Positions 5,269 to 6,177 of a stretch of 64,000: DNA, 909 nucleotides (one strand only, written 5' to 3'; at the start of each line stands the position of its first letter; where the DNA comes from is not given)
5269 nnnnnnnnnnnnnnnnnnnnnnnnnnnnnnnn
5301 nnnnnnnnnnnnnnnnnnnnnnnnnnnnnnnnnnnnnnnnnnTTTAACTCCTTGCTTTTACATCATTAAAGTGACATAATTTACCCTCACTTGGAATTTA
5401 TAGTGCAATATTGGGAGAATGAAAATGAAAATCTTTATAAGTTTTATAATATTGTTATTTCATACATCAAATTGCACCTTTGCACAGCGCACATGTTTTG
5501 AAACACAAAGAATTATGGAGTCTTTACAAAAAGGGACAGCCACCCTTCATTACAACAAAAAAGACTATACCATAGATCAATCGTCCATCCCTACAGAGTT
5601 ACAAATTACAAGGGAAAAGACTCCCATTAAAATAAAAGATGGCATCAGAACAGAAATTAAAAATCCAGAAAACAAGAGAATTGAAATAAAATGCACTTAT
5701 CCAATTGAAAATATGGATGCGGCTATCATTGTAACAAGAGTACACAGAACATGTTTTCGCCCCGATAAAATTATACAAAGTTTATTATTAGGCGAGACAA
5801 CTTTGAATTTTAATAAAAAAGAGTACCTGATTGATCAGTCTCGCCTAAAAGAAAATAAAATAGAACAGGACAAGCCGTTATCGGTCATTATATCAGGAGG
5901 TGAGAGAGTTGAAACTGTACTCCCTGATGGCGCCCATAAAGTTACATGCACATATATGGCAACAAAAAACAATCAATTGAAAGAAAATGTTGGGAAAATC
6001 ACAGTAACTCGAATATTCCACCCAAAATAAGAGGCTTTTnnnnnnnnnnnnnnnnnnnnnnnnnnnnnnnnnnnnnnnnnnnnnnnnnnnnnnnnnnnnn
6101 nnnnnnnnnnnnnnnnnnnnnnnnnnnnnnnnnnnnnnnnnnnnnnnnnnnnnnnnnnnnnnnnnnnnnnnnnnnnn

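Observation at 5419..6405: Unrecognised ~90-aa two-cysteine secreted domain in three copies across two adjacent orphan genes beside a tRNA pair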

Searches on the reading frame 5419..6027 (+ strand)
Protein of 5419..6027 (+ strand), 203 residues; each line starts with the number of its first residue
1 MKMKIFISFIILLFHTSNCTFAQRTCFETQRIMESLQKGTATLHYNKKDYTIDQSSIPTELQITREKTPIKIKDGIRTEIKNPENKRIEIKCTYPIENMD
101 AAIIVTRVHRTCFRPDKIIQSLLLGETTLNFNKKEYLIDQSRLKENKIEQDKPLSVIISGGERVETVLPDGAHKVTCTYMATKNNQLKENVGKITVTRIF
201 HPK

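Call 7: search_protein_families(library=pfam, proteins=[window:5419-6027:+], max_evalue=10)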
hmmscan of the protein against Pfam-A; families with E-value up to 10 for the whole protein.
window:5419-6027:+ (203 aa): 1 family
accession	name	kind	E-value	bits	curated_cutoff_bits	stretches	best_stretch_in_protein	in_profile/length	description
PF10185.14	Mesd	-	0.046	14.1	24.4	1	123-151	110-138/155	Chaperone for wingless signalling and trafficking of LDL receptor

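Call 8: find_homologous_proteins(query=window:5419-6027:+, max_evalue=0.01)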
Query window:5419-6027:+ (203 aa): 3 proteins with E <= 0.01 among 78 candidates.
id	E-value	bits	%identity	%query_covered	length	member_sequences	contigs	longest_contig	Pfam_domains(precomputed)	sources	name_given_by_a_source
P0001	6.6e-128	442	100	99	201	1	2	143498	-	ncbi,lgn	-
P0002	8.2e-99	347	78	99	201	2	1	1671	-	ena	-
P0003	9.8e-98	343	76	100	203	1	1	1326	-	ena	-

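Call 9: search_protein_families(library=ncbifam, proteins=[window:5419-6027:+], max_evalue=10)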
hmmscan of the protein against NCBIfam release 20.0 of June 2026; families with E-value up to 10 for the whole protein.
window:5419-6027:+ (203 aa): 0 families

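Call 10: find_encoding_contigs(protein=P0001, flank=3000, max_places=4)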
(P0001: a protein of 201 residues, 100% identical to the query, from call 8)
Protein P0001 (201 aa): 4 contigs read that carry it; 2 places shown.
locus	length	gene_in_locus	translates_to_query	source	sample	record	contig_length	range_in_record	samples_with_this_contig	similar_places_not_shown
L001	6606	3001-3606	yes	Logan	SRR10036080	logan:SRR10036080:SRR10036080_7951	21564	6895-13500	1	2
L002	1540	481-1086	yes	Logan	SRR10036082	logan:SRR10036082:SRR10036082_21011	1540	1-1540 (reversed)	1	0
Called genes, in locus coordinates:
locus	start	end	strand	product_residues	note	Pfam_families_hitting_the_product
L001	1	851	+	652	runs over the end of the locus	PF02518:HATPase_c, PF00204:DNA_gyraseB, PF01751:Toprim, PF00986:DNA_gyraseB_C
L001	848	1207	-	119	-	PF01648:ACPS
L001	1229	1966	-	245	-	PF00106:adh_short, PF08659:KR, PF23441:SDR (faint), PF13561:adh_short_C2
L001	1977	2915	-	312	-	PF00698:Acyl_transf_1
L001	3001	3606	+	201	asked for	-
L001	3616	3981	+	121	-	-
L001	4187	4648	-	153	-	PF00578:AhpC-TSA, PF08534:Redoxin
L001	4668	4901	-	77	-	PF02823:ATP-synt_DE_N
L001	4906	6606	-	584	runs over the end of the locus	PF00664:ABC_membrane, PF02463:SMC_N (weak), PF00005:ABC_tran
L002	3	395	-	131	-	?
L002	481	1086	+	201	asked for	-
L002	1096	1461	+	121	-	-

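Call 11: find_encoding_contigs(protein=P0002, flank=3000, max_places=4)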
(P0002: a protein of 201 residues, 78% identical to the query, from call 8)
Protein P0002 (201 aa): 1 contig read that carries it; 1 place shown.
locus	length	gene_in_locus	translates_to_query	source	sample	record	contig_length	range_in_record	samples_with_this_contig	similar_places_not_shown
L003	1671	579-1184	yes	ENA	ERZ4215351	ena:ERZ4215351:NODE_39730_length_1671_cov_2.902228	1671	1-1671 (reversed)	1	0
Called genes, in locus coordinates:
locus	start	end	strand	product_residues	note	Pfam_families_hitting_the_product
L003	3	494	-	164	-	?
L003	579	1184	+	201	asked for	-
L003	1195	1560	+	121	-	-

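Call 12: find_encoding_contigs(protein=P0003, flank=3000, max_places=4)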
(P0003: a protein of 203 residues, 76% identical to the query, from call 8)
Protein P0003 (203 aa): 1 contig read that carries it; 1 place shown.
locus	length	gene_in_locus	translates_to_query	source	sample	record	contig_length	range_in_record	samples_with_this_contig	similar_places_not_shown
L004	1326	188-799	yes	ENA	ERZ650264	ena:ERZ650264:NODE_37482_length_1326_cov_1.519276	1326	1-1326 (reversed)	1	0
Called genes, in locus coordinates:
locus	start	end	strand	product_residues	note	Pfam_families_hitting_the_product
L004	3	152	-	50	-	?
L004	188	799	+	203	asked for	-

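Call 55: search_protein_families(library=padloc, proteins=[window:5419-6027:+], max_evalue=1)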
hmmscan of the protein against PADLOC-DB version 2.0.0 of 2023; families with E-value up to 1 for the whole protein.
window:5419-6027:+ (203 aa): 0 families

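Call 59: predict_structure(alignment_id=A6)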
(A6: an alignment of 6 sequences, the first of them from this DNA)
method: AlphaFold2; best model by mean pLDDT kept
length: 181 residues; sequences in the alignment: 6
mean_pLDDT: 84.2   pTM: 0.53
mean pLDDT of the five models: 84.2, 82.8, 82.3, 81.6, 79.5
residues with pLDDT >= 90: 66; 70-90: 98; 50-70: 14; < 50: 3
segments of 3 or more residues with pLDDT < 50: none
pLDDT, mean of each block of 10 residues (from residue 1): 80 82 78 90 87 79 62 93 73 89 89 92 90 83 84 89 88 89 70
secondary structure, 60 per line:
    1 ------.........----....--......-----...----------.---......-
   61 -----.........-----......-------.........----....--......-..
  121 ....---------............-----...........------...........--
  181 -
elements in order: H7-15 E20-23 E26-31 E54-59 E66-74 E80-85 H93-101 E106-109 E112-117 H119-124 E134-145 E151-161 E168-178

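Call 67: find_related_loci(query=A6, collection=metagenome_contigs, flank=6000)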
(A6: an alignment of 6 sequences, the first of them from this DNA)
Query A6 (181 aa) in metagenome_contigs; peptide patterns used: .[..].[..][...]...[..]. (x = any residue, [..] = any of these).
179 stretches matched a pattern, but none encodes a relative of the query by tblastn (E <= 1e-3).

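Call 68: find_related_loci(query=A6, collection=viral_contigs, flank=3000)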
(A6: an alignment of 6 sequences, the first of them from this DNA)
Query A6 (181 aa) in viral_contigs; peptide patterns used: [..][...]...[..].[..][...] (x = any residue, [..] = any of these).
1 stretches matched a pattern, but none encodes a relative of the query by tblastn (E <= 1e-3).

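Call 84: list_cluster_members(proteins=[P0001, P0004, P0006, P0008, P0009, P0005])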
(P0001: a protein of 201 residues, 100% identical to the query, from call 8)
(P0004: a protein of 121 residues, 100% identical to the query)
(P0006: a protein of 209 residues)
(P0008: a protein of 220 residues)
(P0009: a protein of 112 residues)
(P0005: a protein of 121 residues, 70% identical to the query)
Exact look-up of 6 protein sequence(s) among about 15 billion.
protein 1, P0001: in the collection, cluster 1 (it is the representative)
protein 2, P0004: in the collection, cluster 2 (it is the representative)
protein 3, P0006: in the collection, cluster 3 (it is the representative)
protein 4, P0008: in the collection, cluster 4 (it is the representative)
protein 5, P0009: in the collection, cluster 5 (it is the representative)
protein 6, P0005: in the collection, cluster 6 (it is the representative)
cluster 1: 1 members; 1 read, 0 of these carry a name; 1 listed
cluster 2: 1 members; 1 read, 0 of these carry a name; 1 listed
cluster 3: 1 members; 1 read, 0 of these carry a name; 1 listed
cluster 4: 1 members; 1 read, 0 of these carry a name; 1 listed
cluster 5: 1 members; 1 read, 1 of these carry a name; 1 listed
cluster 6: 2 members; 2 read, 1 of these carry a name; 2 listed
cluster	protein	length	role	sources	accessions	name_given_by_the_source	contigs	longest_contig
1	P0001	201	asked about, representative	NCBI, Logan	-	-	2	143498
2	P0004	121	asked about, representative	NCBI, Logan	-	-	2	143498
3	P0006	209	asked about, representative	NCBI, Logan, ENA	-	-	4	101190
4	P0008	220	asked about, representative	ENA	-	-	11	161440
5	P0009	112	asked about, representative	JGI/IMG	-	hypothetical protein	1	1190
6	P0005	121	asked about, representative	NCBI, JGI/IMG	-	hypothetical protein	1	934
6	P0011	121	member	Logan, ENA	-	-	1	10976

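Call 85: find_encoding_contigs(protein=P0011, flank=6000, max_places=3)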
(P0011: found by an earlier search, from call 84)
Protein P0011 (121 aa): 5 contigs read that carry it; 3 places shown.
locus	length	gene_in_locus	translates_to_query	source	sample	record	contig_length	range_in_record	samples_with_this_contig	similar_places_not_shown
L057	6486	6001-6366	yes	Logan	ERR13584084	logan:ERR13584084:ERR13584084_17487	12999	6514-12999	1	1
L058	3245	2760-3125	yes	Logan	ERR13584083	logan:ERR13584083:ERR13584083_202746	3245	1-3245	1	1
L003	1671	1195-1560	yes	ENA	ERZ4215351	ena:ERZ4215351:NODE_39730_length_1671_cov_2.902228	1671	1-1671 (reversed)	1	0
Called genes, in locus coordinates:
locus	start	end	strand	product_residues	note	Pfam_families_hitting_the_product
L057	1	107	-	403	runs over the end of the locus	PF13623:SurA_N_2, PF13624:SurA_N_3 (weak), PF09312:SurA_N (weak), PF13145:Rotamase_2 (weak), PF13616:Rotamase_3, PF00639:Rotamase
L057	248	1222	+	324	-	PF00348:polyprenyl_synt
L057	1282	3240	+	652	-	PF02518:HATPase_c, PF00204:DNA_gyraseB, PF01751:Toprim, PF00986:DNA_gyraseB_C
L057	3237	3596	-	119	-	PF01648:ACPS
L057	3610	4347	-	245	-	PF00106:adh_short, PF08659:KR, PF23441:SDR (weak), PF13561:adh_short_C2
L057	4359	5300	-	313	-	PF00698:Acyl_transf_1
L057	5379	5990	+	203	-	-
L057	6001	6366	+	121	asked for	-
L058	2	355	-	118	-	?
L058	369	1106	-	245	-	PF00106:adh_short, PF08659:KR, PF23441:SDR (weak), PF13561:adh_short_C2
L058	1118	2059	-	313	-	PF00698:Acyl_transf_1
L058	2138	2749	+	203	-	-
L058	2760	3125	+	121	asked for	-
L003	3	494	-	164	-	?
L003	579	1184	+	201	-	-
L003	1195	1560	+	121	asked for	-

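Call 89: search_dna_similar(query=window:5425-6027:+, collection=plasmids, mode=protein, max_evalue=0.01, max_rows=5)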
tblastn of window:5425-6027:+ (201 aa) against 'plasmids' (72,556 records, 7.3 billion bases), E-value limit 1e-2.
No match.

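Call 90: search_dna_similar(query=window:5425-6027:+, collection=phages, mode=protein, max_evalue=0.01, max_rows=5)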
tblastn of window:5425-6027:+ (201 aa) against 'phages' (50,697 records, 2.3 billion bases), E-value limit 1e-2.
No match.

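Call 94: search_protein_families(library=phrogs, proteins=[window:5425-6027:+], max_evalue=1)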
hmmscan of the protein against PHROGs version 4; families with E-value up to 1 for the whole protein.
window:5425-6027:+ (201 aa): 0 families
